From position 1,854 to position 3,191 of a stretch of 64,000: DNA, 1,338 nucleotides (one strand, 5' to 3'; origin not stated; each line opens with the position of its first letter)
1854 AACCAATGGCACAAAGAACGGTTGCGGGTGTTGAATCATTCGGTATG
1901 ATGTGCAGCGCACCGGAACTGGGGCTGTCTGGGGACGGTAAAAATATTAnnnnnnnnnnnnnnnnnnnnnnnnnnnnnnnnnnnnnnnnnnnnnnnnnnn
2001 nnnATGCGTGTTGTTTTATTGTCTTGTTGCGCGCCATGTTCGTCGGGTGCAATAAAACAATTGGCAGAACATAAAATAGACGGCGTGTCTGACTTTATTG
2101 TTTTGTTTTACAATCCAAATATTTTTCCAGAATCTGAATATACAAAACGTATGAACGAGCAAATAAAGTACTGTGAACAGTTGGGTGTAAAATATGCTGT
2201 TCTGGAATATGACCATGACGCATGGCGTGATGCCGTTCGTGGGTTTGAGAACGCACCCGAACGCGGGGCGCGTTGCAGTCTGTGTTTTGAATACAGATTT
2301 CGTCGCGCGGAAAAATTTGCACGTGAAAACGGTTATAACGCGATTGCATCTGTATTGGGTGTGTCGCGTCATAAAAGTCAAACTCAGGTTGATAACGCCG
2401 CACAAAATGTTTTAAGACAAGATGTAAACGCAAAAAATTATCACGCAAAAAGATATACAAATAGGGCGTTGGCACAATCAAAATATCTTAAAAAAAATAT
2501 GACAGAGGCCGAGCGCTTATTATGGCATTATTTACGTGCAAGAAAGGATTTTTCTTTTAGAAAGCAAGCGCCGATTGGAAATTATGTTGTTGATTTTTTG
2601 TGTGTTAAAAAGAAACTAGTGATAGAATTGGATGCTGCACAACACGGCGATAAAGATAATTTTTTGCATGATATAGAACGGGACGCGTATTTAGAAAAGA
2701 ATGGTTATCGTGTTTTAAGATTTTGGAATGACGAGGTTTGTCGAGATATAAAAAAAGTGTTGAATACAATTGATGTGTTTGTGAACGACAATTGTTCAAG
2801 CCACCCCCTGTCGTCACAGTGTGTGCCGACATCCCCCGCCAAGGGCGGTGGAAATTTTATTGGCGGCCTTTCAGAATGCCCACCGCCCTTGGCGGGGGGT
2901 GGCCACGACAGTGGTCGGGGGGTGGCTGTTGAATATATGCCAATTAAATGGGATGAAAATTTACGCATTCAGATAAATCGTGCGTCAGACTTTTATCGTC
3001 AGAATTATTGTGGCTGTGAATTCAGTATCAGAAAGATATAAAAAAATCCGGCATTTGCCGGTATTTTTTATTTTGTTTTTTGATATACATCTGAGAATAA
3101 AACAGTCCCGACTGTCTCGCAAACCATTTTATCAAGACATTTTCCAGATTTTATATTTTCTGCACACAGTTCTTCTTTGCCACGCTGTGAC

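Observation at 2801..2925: About 125-bp imperfect palindrome translated in-frame (RPE-like element)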

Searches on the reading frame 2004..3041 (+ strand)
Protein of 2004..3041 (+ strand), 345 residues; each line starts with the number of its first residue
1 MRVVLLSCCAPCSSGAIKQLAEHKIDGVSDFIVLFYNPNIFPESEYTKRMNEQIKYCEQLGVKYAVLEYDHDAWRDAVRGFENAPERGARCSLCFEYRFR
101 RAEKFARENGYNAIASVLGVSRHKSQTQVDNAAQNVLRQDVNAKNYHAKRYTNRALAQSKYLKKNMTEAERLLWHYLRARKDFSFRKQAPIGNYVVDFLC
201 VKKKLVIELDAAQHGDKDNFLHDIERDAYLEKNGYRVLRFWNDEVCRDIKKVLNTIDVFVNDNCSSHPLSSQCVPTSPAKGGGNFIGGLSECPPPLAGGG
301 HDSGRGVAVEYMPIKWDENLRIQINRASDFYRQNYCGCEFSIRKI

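Call 7: search_protein_families(library=pfam, proteins=[window:2004-3041:+], max_evalue=0.01)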
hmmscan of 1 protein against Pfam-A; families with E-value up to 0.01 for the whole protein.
window:2004-3041:+ (345 aa): 3 families
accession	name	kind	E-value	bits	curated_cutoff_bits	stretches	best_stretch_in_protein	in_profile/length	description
PF02677.20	QueH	-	9.2e-44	150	23.5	2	4-153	2-150/175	Epoxyqueuosine reductase QueH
PF04480.18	DUF559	-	1.1e-33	115.8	20.6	1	156-259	4-107/109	Protein of unknown function (DUF559)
PF18741.7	MTES_1575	-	1.6e-09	38.2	38.2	1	180-256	11-92/96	REase_MTES_1575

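Call 9: search_solved_structures(query=window:2004-3041:+, show_alignments=3, max_evalue=0.01)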
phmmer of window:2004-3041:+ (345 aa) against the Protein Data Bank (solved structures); distinct sequences matched with E-value up to 0.01: 4.
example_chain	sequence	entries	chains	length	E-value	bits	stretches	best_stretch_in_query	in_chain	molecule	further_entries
3hrl_A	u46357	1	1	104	2.3e-21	79.3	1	165-255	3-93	Endonuclease-Like Protein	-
9dco_A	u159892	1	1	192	3.3e-14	55.8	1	27-136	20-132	Epoxyqueuosine reductase QueH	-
7lc5_A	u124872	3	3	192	3.3e-14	55.8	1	27-136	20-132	Epoxyqueuosine reductase QueH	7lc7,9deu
9d86_A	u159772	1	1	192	6.4e-14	54.8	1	28-136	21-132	Epoxyqueuosine reductase QueH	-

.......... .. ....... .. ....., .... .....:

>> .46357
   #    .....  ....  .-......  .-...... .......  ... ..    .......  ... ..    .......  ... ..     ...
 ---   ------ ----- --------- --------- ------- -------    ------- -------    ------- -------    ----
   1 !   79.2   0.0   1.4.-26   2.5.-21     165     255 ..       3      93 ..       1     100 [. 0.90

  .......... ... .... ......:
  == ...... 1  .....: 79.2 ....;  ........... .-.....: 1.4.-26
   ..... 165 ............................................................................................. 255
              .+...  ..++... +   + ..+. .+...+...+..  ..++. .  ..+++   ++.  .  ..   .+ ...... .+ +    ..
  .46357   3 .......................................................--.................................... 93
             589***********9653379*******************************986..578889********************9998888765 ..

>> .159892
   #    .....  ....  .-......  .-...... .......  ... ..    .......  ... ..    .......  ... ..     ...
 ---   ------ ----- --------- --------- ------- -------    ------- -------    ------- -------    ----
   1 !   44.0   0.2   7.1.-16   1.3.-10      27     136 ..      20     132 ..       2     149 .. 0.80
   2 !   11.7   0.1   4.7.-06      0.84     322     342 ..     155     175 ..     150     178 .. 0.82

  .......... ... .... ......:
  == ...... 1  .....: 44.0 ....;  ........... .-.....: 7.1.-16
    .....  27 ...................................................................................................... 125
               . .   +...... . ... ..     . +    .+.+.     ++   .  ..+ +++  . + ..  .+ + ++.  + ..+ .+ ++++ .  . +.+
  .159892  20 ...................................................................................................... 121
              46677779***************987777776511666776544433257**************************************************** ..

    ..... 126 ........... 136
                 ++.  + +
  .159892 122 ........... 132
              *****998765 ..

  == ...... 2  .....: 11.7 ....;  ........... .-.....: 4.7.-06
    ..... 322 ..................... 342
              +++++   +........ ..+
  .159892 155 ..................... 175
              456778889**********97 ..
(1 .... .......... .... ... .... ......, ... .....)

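Call 13: find_homologous_proteins(query=window:2004-3038:+, max_evalue=0.00001)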
Query window:2004-3038:+ (345 aa): 3835 proteins with E <= 0.00001 among 5571 candidates; the best 120 are listed.
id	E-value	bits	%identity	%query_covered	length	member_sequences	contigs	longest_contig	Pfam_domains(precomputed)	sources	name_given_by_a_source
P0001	6.8e-239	810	100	100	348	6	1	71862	PF04480.19,PF18741.8,PF02677.21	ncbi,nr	ncbi:MAG: epoxyqueuosine reductase QueH [Alphaproteobacteria bacterium]|nr:epoxyqueuosine reductase 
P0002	6.3e-166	570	71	100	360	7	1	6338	PF04480.19,PF18741.8,PF02677.21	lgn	-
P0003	2.8e-162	558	64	100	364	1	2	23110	PF04480.19,PF18741.8,PF02677.21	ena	-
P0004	1.2e-153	529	66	100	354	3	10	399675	PF04480.19,PF18741.8,PF02677.21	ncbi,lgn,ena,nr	ncbi:MAG: epoxyqueuosine reductase QueH [Alphaproteobacteria bacterium]|nr:epoxyqueuosine reductase 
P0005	9.1e-152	523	61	100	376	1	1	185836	PF04480.19,PF18741.8,PF02677.21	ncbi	-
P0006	3.2e-151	521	59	100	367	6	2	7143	PF04480.19,PF18741.8,PF02677.21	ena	-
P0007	2.6e-134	466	60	100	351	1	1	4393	PF04480.19,PF18741.8,PF02677.21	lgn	-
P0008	2.7e-133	462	58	58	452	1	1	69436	PF04480.19,PF18741.8,PF02677.21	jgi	-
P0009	1.7e-128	446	54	100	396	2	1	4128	PF04480.19,PF18741.8,PF02677.21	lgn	-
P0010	1.1e-126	440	57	59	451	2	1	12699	PF04480.19,PF18741.8,PF02677.21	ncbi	-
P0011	2.7e-126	439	56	99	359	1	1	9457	PF04480.19,PF18741.8,PF02677.21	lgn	-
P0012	9.3e-125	434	56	100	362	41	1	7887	PF04480.19,PF18741.8,PF02677.21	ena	-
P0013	1.6e-124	433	55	100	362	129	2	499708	PF04480.19,PF18741.8,PF02677.21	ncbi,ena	-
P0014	3.1e-124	432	55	100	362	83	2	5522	PF04480.19,PF18741.8,PF02677.21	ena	-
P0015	3.2e-121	423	53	99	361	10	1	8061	PF04480.19,PF18741.8,PF02677.21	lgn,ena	-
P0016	1.8e-118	414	52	100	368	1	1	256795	PF04480.19,PF18741.8,PF02677.21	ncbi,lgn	-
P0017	4.7e-109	383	53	99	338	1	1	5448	PF04480.19,PF18741.8,PF02677.21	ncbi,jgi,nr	ncbi:MAG: epoxyqueuosine reductase QueH [Rickettsiales bacterium]|jgi:predicted adenine nucleotide a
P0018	3.5e-102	360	50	100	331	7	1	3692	PF04480.19,PF18741.8,PF02677.21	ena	-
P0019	1.5e-99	351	83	40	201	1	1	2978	PF02677.21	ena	-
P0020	1.5e-94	335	80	40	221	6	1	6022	PF02677.21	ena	-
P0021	1.7e-90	322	82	40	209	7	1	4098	PF02677.21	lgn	-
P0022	5.0e-90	320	84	39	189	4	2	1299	PF02677.21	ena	-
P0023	9.4e-90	319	70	50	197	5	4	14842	PF02677.21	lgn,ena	-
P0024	2.3e-89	318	86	39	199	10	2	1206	PF02677.21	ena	-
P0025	1.5e-80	289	74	39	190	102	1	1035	PF02677.21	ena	-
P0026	3.2e-79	284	60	48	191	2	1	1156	PF02677.21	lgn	-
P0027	3.2e-79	284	71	39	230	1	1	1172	PF02677.21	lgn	-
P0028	8.4e-79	283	61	38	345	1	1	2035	PF04480.19,PF18741.8,PF02677.21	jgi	jgi:predicted adenine nucleotide alpha hydrolase (AANH) superfamily ATPase/very-short-patch-repair e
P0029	3.7e-78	281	71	40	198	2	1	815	PF02677.21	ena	-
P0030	1.7e-77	279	72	39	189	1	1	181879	PF02677.21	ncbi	-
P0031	1.8e-77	279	73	40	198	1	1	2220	PF02677.21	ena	-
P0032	1.9e-77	279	73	40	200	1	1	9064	PF02677.21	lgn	-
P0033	3.8e-77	278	73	40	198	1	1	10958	PF02677.21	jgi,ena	-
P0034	5.5e-77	277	64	44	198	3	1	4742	PF02677.21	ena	-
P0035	1.2e-76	276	70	40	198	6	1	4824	PF02677.21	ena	-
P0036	2.3e-76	275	63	46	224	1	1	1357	PF02677.21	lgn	-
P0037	2.4e-76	275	63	44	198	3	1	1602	PF02677.21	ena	-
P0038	3.7e-76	274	69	40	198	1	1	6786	PF02677.21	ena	-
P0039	4.3e-76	274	62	44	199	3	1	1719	PF02677.21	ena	-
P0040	4.8e-76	274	64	44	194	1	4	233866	PF02677.21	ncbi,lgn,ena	-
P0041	5.6e-76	274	69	40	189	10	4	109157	PF02677.21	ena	-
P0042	7.4e-76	273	69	40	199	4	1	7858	PF02677.21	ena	-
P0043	7.8e-76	273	70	39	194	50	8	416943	PF02677.21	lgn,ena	-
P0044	9.8e-76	273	57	49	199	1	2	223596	PF02677.21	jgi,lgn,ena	-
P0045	1.1e-75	273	71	40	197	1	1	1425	PF02677.21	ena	-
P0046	1.6e-75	272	67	40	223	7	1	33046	PF02677.21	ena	-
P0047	2.1e-75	272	55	50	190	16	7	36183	PF02677.21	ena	-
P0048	2.6e-75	272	72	40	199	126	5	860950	PF02677.21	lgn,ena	-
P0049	2.7e-75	272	70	39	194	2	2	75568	PF02677.21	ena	-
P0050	5.8e-75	270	68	40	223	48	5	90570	PF02677.21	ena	-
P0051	5.9e-75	270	73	39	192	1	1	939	PF02677.21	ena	-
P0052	7.7e-75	270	71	40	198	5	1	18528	PF02677.21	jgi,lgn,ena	-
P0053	8.0e-75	270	71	39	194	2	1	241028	PF02677.21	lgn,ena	-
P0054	1.1e-74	270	69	40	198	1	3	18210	PF02677.21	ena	-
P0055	1.2e-74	269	69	39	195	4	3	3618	PF02677.21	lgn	-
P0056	2.4e-74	268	60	44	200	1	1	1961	PF02677.21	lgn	-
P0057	3.5e-74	268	68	40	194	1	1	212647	PF02677.21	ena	-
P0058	3.9e-74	268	72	40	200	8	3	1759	PF02677.21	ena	-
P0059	4.1e-74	268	68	40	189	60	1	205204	PF02677.21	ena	-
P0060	4.3e-74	268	68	40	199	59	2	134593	PF02677.21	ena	-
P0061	4.4e-74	268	70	36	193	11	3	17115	PF02677.21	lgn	-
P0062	4.5e-74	268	69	39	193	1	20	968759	PF02677.21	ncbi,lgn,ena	-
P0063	4.9e-74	267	68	40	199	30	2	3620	PF02677.21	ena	-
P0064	6.8e-74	267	53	49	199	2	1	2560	PF02677.21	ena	-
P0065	7.2e-74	267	70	39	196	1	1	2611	PF02677.21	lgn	-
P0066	7.5e-74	267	69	40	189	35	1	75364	PF02677.21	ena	-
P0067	7.9e-74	267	69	39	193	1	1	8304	PF02677.21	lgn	-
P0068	8.3e-74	267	60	44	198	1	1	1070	PF02677.21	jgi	-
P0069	1.1e-73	266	69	40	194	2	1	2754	PF02677.21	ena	-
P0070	1.1e-73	266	68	40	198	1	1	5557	PF02677.21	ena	-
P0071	1.2e-73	266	70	39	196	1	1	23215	PF02677.21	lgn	-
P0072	1.3e-73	266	69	39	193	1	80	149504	PF02677.21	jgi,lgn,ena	-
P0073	1.3e-73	266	69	39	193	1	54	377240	PF02677.21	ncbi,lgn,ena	-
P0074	1.4e-73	266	69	39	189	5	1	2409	PF02677.21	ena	-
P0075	1.4e-73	266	70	39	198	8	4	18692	PF02677.21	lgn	-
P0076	1.6e-73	266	69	40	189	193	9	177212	PF02677.21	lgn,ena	-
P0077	1.7e-73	266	69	40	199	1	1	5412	PF02677.21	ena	-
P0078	1.8e-73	266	69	39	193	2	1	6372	PF02677.21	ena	-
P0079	1.8e-73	266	68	39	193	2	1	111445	PF02677.21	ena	-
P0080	1.8e-73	266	68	39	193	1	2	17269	PF02677.21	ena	-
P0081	1.8e-73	266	71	40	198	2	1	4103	PF02677.21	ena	-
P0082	1.8e-73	266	68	39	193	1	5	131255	PF02677.21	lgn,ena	-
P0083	1.9e-73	266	69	39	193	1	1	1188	PF02677.21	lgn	-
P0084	1.9e-73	265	69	40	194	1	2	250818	PF02677.21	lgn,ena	-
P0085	1.9e-73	265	60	44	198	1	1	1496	PF02677.21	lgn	-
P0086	2.5e-73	265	69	40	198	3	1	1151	PF02677.21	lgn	-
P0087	2.5e-73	265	61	44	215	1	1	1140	PF02677.21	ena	-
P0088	2.5e-73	265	68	40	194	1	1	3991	PF02677.21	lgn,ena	-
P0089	2.6e-73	265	69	39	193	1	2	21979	PF02677.21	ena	-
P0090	3.3e-73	265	69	40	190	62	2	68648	PF02677.21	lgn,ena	-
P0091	4.4e-73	264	69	40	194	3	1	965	PF02677.21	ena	-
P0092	4.9e-73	264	69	39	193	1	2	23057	PF02677.21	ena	-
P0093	5.4e-73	264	68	40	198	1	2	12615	PF02677.21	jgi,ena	-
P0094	7.4e-73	264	58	44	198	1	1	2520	PF02677.21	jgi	-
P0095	8.0e-73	263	69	40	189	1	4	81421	PF02677.21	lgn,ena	-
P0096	8.7e-73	263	66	40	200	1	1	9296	PF02677.21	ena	-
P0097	8.9e-73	263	69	40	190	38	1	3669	PF02677.21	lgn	-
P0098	9.4e-73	263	66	40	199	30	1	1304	PF02677.21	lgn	-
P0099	9.7e-73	263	57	44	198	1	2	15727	PF02677.21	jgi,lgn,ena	-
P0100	9.7e-73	263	67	40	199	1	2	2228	PF02677.21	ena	-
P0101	1.0e-72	263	70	40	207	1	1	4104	PF02677.21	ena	-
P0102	1.1e-72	263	57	44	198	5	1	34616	PF02677.21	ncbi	-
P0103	1.1e-72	263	68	40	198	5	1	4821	PF02677.21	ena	-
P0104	1.7e-72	262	69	40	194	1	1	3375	PF02677.21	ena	-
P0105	1.9e-72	262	70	38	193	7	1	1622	PF02677.21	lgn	-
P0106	2.1e-72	262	70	40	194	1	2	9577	PF02677.21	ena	-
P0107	2.2e-72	262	69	39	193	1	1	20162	PF02677.21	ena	-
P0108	2.2e-72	262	69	39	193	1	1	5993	PF02677.21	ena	-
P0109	5.7e-72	261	67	40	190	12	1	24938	PF02677.21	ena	-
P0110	1.0e-71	260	68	40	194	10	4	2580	PF02677.21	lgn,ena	-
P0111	1.6e-71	259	69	40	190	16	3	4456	PF02677.21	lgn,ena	-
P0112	3.7e-70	255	65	38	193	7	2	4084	PF02677.21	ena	-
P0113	5.2e-70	254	64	40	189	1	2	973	PF02677.21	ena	-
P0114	6.6e-70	254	67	40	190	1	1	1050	PF02677.21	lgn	-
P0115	1.1e-69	253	67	40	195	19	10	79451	PF02677.21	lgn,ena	-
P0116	1.4e-69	253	57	37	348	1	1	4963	PF04480.19,PF02677.21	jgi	jgi:predicted adenine nucleotide alpha hydrolase (AANH) superfamily ATPase/very-short-patch-repair e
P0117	1.5e-69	253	65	40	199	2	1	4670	PF02677.21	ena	-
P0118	1.2e-68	250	65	39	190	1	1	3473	PF02677.21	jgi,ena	-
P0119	2.2e-68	249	66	40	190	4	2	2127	PF02677.21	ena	-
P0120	8.5e-68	247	65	40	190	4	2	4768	PF02677.21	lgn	-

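Call 17: find_encoding_contigs(protein=P0004, flank=10000, max_places=3)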
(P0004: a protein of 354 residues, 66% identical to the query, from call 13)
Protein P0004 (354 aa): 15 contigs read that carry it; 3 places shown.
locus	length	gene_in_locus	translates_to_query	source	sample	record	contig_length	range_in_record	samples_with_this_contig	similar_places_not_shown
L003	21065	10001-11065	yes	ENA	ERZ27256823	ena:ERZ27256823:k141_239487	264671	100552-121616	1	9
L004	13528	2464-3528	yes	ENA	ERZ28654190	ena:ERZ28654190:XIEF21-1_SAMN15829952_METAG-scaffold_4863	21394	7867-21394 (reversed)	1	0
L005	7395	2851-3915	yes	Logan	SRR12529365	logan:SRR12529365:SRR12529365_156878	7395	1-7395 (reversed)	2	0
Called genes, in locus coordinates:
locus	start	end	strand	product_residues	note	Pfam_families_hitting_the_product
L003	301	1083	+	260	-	PF00142:Fer4_NifH (faint), PF01656:CbiA, PF02374:ArsA_ATPase (weak), PF06564:CBP_BcsQ, PF09140:MipZ, PF10609:ParA (weak), PF13614:AAA_31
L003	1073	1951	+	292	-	PF02195:ParB_N, PF17762:HTH_ParB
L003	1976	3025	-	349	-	PF06723:MreB_Mbl, PF00022:Actin, PF00012:HSP70, PF14450:FtsA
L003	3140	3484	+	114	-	PF00825:Ribonuclease_P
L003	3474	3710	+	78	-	PF01809:YidD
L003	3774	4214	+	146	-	PF00364:Biotin_lipoyl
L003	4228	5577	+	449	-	PF00289:Biotin_carb_N, PF02222:ATP-grasp, PF02786:CPSase_L_D2, PF07478:Dala_Dala_lig_C (weak), PF02785:Biotin_carb_C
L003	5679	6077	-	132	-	PF01541:GIY-YIG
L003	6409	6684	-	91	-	-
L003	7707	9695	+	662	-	PF00133:tRNA-synt_1 (weak), PF09334:tRNA-synt_1g, PF08264:Anticodon_1 (weak), PF19303:Anticodon_3, PF01588:tRNA_bind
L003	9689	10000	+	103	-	-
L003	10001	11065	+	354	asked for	PF02677:QueH, PF04480:DUF559, PF18741:MTES_1575, PF02677:QueH (weak)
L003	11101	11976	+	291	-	PF00698:Acyl_transf_1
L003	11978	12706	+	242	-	PF00106:adh_short, PF08659:KR, PF01370:Epimerase (faint), PF13561:adh_short_C2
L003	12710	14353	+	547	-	PF01134:GIDA, PF07992:Pyr_redox_2 (weak), PF12831:FAD_oxidored (weak), PF13932:SAM_GIDA_C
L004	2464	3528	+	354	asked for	PF02677:QueH, PF04480:DUF559, PF18741:MTES_1575, PF02677:QueH (weak)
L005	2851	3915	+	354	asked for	PF02677:QueH, PF04480:DUF559, PF18741:MTES_1575, PF02677:QueH (weak)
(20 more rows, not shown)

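Call 18: find_encoding_contigs(protein=P0005, flank=10000, max_places=2)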
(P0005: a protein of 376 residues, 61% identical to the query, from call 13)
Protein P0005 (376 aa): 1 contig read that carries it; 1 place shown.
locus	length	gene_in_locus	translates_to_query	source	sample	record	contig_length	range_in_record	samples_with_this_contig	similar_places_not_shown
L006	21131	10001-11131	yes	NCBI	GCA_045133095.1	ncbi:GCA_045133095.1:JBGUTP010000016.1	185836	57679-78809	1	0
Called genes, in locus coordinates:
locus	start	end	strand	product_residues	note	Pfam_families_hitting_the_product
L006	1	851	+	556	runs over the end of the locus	-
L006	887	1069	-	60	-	-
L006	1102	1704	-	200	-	PF00239:Resolvase, PF13936:HTH_38 (faint)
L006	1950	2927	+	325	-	PF13651:EcoRI_methylase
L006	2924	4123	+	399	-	PF03235:GmrSD_N, PF01844:HNH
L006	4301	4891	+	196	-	PF00239:Resolvase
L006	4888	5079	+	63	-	-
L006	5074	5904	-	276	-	-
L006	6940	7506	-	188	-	-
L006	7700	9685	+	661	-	PF00133:tRNA-synt_1, PF09334:tRNA-synt_1g, PF19303:Anticodon_3, PF01588:tRNA_bind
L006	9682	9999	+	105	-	-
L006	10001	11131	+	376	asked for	PF02677:QueH, PF04480:DUF559, PF18741:MTES_1575, PF02677:QueH (weak)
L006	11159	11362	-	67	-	-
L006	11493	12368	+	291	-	PF00698:Acyl_transf_1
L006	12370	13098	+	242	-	PF00106:adh_short, PF08659:KR, PF13561:adh_short_C2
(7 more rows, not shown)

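Call 19: find_encoding_contigs(protein=P0021, flank=10000, max_places=2)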
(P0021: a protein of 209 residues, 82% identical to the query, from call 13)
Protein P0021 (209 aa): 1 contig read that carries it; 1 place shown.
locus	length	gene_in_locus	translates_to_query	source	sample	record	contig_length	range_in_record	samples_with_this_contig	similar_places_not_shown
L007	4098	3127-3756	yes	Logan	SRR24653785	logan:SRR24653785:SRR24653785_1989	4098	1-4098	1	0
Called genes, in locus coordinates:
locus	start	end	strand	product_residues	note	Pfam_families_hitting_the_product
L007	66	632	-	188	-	-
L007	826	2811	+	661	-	PF00133:tRNA-synt_1, PF09334:tRNA-synt_1g, PF19303:Anticodon_3, PF01588:tRNA_bind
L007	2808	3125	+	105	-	-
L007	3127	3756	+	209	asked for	PF02677:QueH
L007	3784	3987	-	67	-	-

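Call 36: find_encoding_contigs(protein=P0003, flank=3000, max_places=1)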
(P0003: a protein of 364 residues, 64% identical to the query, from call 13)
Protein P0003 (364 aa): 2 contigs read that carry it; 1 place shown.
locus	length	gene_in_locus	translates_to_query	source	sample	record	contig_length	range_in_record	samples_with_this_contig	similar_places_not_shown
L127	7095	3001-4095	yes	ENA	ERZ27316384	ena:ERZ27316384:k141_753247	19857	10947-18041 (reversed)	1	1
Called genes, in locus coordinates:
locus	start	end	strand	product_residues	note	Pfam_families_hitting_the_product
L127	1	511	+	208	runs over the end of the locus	-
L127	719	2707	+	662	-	PF00133:tRNA-synt_1, PF09334:tRNA-synt_1g, PF19303:Anticodon_3, PF01588:tRNA_bind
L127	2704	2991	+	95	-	-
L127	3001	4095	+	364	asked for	PF02677:QueH, PF04480:DUF559, PF18741:MTES_1575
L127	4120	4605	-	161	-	-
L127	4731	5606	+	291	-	PF00698:Acyl_transf_1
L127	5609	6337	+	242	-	PF00106:adh_short, PF08659:KR, PF13561:adh_short_C2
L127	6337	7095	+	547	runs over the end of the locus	PF01134:GIDA, PF07992:Pyr_redox_2 (weak), PF12831:FAD_oxidored (weak), PF13932:SAM_GIDA_C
